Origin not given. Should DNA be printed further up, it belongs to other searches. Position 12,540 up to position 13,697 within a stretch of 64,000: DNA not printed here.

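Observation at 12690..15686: OLD-family ATPase-TOPRIM nuclease with an uncharacterised 285-aa partner in a very AT-rich island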

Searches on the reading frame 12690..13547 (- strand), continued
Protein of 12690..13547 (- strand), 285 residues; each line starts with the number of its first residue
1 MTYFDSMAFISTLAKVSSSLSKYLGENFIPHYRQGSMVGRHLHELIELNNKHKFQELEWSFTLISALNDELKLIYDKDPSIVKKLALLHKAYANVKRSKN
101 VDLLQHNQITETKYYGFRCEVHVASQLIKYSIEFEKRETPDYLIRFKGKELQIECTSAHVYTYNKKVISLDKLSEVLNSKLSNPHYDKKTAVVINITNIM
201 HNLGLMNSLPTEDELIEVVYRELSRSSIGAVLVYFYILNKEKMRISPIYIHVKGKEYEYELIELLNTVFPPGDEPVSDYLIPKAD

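Call 54: predict_structure(alignment_id=A1)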
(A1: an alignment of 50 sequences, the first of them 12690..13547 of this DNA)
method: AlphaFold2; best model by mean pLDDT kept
length: 285 residues; sequences in the alignment: 50
mean_pLDDT: 91.9   pTM: 0.91
mean pLDDT of the five models: 91.9, 91.7, 91.2, 90.1, 90.1
residues with pLDDT >= 90: 227; 70-90: 36; 50-70: 22; < 50: 0
segments of 3 or more residues with pLDDT < 50: none
pLDDT, mean of each block of 10 residues (from residue 1): 85 96 89 79 93 93 95 98 92 69 68 92 98 97 98 97 77 96 97 97 94 97 97 96 94 98 98 92 91
secondary structure, 60 per line:
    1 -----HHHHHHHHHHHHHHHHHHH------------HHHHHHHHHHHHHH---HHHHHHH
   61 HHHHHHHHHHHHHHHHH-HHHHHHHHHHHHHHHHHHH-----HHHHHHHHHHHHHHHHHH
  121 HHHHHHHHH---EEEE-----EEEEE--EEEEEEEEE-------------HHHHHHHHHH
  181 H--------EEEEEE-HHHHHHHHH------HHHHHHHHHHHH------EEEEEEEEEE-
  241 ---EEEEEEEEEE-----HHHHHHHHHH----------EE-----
elements in order: H6-24 H37-50 H54-77 H79-97 H103-129 E133-136 E142-146 E149-157 H171-181 E190-195 H197-205 H212-223 E230-239 E244-253 H259-268

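Call 58: fold_search(model_id=the predicted structure, library=pdb)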
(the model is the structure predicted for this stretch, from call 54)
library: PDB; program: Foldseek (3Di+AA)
matches with E <= 10: 395; with E <= 0.001: 0
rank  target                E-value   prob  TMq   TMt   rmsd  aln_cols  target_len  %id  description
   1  5trc_A                7.9e-03  0.66  0.21  0.16  12.3       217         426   10  Crystal structure of phosphorylated AC3-AC5 domains of yeast acetyl-CoA carboxylase (released 2016-12-07)
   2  5cs4_A                1.5e-02  0.95  0.26  0.20   6.2       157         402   10  Crystal structure of domains AC3-AC5 of yeast acetyl-CoA carboxylase (released 2015-10-28)
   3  5csl_A                1.6e-02  0.54  0.27  0.05  19.2       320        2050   11  Crystal structure of the 500 kD yeast acetyl-CoA carboxylase holoenzyme dimer (released 2015-10-28)
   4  5csa_A                2.6e-02  0.80  0.26  0.11   7.7       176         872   13  Crystal structure of domains BT-BCCP-AC1-AC5 of yeast acetyl-CoA carboxylase (released 2015-10-28)
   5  5csl_B                4.1e-02  0.77  0.25  0.05   7.4       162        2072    9  Crystal structure of the 500 kD yeast acetyl-CoA carboxylase holoenzyme dimer (released 2015-10-28)
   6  5csk_A                6.8e-02  0.47  0.31  0.05  18.7       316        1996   13  Crystal structure of yeast acetyl-CoA carboxylase, unbiotinylated (released 2015-10-28)
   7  5csa_B                8.9e-02  0.60  0.24  0.10   7.1       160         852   11  Crystal structure of domains BT-BCCP-AC1-AC5 of yeast acetyl-CoA carboxylase (released 2015-10-28)
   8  5csk_B                8.9e-02  0.57  0.24  0.05   8.4       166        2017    8  Crystal structure of yeast acetyl-CoA carboxylase, unbiotinylated (released 2015-10-28)
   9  7l1q_G                1.1e-01  0.09  0.15  0.15  16.9       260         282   10  PS3 F1-ATPase Binding/TS Dwell (released 2021-07-21)
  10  5i6e                  1.1e-01  0.69  0.28  0.13   6.4       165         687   10  Crystal structure of the central domain of yeast acetyl-CoA carboxylase (released 2016-04-20)
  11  9kce_A                1.3e-01  0.06  0.15  0.11  23.5       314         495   10  Crystal Structure of the ATP analog-bound closed state of Thermotoga maritima MutS2 (released 2025-09-10)
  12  8dkg_C                1.4e-01  0.63  0.20  0.20   5.3       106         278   13  Structure of PYCR1 Thr171Met variant complexed with NADH (released 2023-02-08)
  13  8tcu_B                1.9e-01  0.51  0.19  0.20   5.6       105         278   11  Structure of PYCR1 complexed with 2-chloro-5-(2-oxoimidazolidin-1-yl)benzoic acid (released 2024-03-06)
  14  5uat_A                2.0e-01  0.57  0.20  0.21   5.4       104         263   12  Structure of human PYCR-1 complexed with NADPH (released 2017-03-15)
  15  8tcw_C                2.0e-01  0.57  0.20  0.20   5.3       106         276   13  Structure of PYCR1 complexed with 2-methyl-3-(2-oxoimidazolidin-1-yl)benzoic acid (released 2024-03-06)
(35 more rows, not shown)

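Call 60: search_protein_families(library=phrogs, proteins=[window:12690-13547:-], max_evalue=0.1)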
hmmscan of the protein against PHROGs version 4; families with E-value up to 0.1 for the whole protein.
window:12690-13547:- (285 aa): 2 families
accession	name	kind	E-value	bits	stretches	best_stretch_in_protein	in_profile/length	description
phrog_16301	-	unknown function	0.059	14.6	0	54-115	19-81/87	-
phrog_5764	-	unknown function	0.075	14.2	0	145-193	11-54/146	-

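Call 68: find_encoding_contigs(protein=P0001, flank=8000, max_places=3)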
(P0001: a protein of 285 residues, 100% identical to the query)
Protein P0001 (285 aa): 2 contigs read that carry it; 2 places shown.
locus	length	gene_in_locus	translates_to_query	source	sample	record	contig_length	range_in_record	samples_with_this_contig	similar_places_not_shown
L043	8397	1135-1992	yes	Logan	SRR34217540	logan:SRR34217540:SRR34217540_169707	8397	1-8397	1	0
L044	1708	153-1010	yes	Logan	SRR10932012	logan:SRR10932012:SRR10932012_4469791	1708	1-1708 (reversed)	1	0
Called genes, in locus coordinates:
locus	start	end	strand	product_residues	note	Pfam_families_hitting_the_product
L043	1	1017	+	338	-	?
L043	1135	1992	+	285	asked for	-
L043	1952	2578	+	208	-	PF13302:Acetyltransf_3, PF00583:Acetyltransf_1 (weak)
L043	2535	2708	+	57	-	-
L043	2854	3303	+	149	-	PF10604:Polyketide_cyc2 (weak)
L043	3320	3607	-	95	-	-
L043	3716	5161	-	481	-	PF02156:Glyco_hydro_26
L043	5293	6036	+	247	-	PF01479:S4, PF00849:PseudoU_synth_2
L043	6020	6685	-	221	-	PF03167:UDG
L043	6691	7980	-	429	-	PF07690:MFS_1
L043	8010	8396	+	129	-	?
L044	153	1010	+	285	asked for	-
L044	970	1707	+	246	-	?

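Call 72: search_protein_families(library=padloc, proteins=[L014:5417-6394:-, L014:7836-8432:-, L014:3104-4555:-, L014:2007-3107:-, L018:4714-6135:-, L018:7849-9693:-, L017:7666-8256:-, L017:8494-9192:+, L019:6008-6847:+, L016:6407-6850:+], max_evalue=0.001)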
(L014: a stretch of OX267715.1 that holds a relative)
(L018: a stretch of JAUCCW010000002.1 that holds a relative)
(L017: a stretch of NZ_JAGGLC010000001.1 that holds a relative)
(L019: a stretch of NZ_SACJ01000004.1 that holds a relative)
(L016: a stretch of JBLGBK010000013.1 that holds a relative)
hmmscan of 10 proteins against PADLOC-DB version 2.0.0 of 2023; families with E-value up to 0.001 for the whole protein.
L014:5417-6394:- (325 aa): 0 families

L014:7836-8432:- (198 aa): 0 families

L014:3104-4555:- (483 aa): 3 families
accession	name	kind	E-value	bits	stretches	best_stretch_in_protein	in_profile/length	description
PDLC03834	BnzB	-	1.1e-106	355.9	1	40-404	143-489/504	-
PDLC04409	PDC-M09B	-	5e-05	20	1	443-478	443-479/480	-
PDLC04408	PDC-M09B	-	7.7e-05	19.4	1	442-478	449-485/486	-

L014:2007-3107:- (366 aa): 3 families
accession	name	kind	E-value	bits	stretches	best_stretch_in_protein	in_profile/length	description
PDLC04406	PDC-M09A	-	7.9e-73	243.7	1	3-273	53-323/330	-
PDLC04407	PDC-M09A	-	1.2e-70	236.3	1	5-271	11-278/282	-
PDLC03859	LmuB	-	2.3e-06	25.1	1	12-304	348-514/611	-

L018:4714-6135:- (473 aa): 0 families

L018:7849-9693:- (614 aa): 0 families

L017:7666-8256:- (196 aa): 0 families

L017:8494-9192:+ (232 aa): 0 families

L019:6008-6847:+ (279 aa): 0 families

L016:6407-6850:+ (147 aa): 0 families

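Call 73: search_protein_families(library=padloc, alignment_id=A1, max_evalue=0.01)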
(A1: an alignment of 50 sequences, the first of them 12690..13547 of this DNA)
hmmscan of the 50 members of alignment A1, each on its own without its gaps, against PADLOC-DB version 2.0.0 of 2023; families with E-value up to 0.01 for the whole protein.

A. member 1, window:12690-13547:- (285 aa): 0 families

B. families by the number of members that match (of 50 scanned): 5 families
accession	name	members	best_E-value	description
PDLC04073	PD-T7-1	3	0.00012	-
PDLC04110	PD-T7-5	1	0.0011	-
PDLC03281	MTase_II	1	0.0017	Type II methyltransferase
PDLC01648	Csn2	1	0.0044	CAS-II-A; acquisition_associated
PDLC00773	Cyclase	1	0.0066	oligonucleotide-cyclase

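Call 75: search_dna_similar(query=window:12690-13547:-, collection=plasmids, mode=protein, max_evalue=0.001, max_rows=15)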
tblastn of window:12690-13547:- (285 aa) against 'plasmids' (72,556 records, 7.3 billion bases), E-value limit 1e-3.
No match.

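Call 76: search_dna_similar(query=window:12690-13547:-, collection=phages, mode=protein, max_evalue=0.001, max_rows=15)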
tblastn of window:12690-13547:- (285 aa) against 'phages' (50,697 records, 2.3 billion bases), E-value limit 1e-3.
No match.

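Call 87: search_protein_families(library=padloc, proteins=[P0122, P0123, P0124, P0125, P0126, P0127, P0128, P0129, P0130, P0131], max_evalue=0.05)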
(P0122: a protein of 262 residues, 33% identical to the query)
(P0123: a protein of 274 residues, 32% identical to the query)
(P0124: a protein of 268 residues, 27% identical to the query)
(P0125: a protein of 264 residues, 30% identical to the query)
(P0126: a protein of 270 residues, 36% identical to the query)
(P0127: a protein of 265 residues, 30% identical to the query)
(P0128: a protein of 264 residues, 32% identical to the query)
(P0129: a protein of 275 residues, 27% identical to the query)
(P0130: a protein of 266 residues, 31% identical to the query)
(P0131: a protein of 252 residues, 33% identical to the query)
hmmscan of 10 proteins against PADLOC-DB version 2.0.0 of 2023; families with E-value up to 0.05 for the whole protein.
P0122 (262 aa): 0 families

P0123 (274 aa): 1 family
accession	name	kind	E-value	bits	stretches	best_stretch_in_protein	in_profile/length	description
PDLC04110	PD-T7-5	-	0.0011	16.1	1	116-178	72-132/346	-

P0124 (268 aa): 0 families

P0125 (264 aa): 0 families

P0126 (270 aa): 0 families

P0127 (265 aa): 0 families

P0128 (264 aa): 0 families

P0129 (275 aa): 0 families

P0130 (266 aa): 0 families

P0131 (252 aa): 0 families

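Call 88: search_protein_families(library=padloc, proteins=[P0132, P0133, P0134, P0135, P0136, P0137, P0138, P0139, P0140, P0141], max_evalue=0.05)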
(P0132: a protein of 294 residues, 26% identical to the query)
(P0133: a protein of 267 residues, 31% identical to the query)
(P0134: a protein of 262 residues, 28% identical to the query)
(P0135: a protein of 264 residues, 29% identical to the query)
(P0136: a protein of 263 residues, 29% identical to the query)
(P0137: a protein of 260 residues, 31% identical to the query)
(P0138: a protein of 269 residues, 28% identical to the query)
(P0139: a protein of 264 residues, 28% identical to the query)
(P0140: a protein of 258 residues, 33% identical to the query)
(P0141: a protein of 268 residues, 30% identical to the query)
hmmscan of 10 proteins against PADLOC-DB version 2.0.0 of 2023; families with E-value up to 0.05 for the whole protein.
P0132 (294 aa): 0 families

P0133 (267 aa): 0 families

P0134 (262 aa): 0 families

P0135 (264 aa): 0 families

P0136 (263 aa): 0 families

P0137 (260 aa): 0 families

P0138 (269 aa): 0 families

P0139 (264 aa): 0 families

P0140 (258 aa): 0 families

P0141 (268 aa): 0 families

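Call 90: fold_search(model_id=the predicted structure, library=viral)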
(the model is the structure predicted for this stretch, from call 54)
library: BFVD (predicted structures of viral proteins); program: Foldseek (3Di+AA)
matches with E <= 10: 423; with E <= 0.001: 0
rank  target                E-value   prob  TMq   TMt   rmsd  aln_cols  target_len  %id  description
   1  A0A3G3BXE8            7.8e-03  0.30  0.18  0.17  23.5       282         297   14  (no name in the UniProt tables at hand)
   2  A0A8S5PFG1            1.2e-02  0.54  0.28  0.22  23.1       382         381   10  Antitoxin [Siphoviridae sp. ctvNP11]
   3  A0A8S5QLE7            1.4e-02  0.57  0.20  0.21  39.8       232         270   12  Restriction endonuclease [Siphoviridae sp. ctVCm11]
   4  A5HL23                1.6e-02  1.00  0.17  0.36   3.2        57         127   24  PfWMP3_29 [Phormidium phage Pf-WMP3]
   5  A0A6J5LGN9            1.8e-02  0.47  0.19  0.30  15.4       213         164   12  PD(D/E)XK endonuclease domain-containing protein [uncultured Caudovirales phage]
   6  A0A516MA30            4.5e-02  0.12  0.19  0.19  18.4       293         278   10  (no name in the UniProt tables at hand)
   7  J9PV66                4.7e-02  0.18  0.17  0.16  18.0       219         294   12  Uncharacterized protein [Bacillus phage BCD7]
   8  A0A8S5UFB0            5.6e-02  0.38  0.24  0.19  15.8       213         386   12  Helix-turn-helix domain protein [Myoviridae sp. ctcyQ27]
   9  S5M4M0                5.9e-02  0.33  0.18  0.18  10.3       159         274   14  Uncharacterized protein [Bacillus phage JL]
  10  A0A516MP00            6.3e-02  0.91  0.20  0.31   5.9        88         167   18  (no name in the UniProt tables at hand)
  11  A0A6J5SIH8            6.3e-02  0.13  0.16  0.18  18.0       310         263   12  PD-(D/E)XK nuclease superfamily [uncultured Caudovirales phage]
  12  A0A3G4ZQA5            6.6e-02  0.51  0.19  0.12  12.0       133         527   13  DUF2726 domain-containing protein [Barrevirus sp.]
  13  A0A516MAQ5            6.6e-02  0.15  0.18  0.19  18.3       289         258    9  (no name in the UniProt tables at hand)
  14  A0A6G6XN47            8.8e-02  0.20  0.15  0.18  11.3       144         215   12  (no name in the UniProt tables at hand)
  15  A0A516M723            8.8e-02  0.10  0.17  0.09  24.4       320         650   12  (no name in the UniProt tables at hand)
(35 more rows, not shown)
